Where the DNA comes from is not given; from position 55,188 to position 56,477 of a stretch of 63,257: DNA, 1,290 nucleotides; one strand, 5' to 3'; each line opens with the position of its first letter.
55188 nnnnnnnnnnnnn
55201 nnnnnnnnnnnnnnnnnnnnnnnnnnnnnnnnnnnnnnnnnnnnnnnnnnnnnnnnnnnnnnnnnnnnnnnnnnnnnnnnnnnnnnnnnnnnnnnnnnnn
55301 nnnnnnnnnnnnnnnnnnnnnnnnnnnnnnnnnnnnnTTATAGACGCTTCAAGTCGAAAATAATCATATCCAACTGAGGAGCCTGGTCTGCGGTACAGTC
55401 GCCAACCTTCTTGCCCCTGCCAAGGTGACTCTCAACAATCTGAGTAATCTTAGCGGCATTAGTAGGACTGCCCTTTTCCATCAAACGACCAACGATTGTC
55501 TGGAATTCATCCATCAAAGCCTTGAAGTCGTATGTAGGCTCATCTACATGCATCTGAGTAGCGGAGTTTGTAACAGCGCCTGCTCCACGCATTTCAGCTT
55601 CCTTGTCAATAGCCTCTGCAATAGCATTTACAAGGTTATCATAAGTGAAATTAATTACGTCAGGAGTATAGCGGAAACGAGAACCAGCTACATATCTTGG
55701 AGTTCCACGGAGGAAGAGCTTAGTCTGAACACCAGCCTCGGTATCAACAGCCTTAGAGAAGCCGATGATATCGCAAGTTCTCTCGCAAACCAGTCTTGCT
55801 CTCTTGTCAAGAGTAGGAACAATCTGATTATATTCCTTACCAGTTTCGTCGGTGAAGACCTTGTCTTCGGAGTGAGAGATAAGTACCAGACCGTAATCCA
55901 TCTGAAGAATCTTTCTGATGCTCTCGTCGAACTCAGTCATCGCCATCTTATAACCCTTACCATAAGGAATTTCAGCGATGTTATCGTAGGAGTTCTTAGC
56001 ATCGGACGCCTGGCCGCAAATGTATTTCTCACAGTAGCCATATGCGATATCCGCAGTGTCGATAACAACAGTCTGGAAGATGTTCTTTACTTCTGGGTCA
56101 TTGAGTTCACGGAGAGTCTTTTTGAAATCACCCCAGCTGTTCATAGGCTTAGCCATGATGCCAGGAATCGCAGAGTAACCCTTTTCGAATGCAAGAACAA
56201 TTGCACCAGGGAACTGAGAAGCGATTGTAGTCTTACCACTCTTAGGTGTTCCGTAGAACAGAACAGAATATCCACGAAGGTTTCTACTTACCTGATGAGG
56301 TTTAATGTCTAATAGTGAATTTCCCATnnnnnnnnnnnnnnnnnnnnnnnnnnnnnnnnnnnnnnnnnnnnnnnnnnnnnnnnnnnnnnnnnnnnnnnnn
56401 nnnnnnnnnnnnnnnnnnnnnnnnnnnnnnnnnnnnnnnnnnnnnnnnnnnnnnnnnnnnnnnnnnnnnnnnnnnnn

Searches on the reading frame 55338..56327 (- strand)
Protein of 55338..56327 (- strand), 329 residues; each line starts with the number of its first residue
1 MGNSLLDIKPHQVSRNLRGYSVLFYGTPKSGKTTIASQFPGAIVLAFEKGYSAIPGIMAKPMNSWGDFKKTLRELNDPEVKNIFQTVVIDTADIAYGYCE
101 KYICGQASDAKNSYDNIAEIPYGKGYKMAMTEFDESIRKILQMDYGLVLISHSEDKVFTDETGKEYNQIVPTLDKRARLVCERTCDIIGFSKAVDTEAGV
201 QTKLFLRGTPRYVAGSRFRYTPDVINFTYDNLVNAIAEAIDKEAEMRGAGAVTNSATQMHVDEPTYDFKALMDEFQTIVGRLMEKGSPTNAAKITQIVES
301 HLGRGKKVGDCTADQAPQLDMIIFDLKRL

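Call 13: search_protein_families(library=phrogs, proteins=[window:55338-56327:-], max_evalue=0.00001)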
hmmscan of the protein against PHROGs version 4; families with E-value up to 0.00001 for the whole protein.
window:55338-56327:- (329 aa): 3 families
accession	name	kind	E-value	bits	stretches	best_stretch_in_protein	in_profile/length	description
phrog_124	-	DNA, RNA and nucleotide metabolism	5.8e-48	165.2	1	6-319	30-316/382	Sak4-like ssDNA annealing protein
phrog_19299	-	head and packaging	2e-23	83.7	1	42-241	402-610/702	terminase large subunit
phrog_8097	-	DNA, RNA and nucleotide metabolism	2.5e-18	67.1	1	23-259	264-503/598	exonuclease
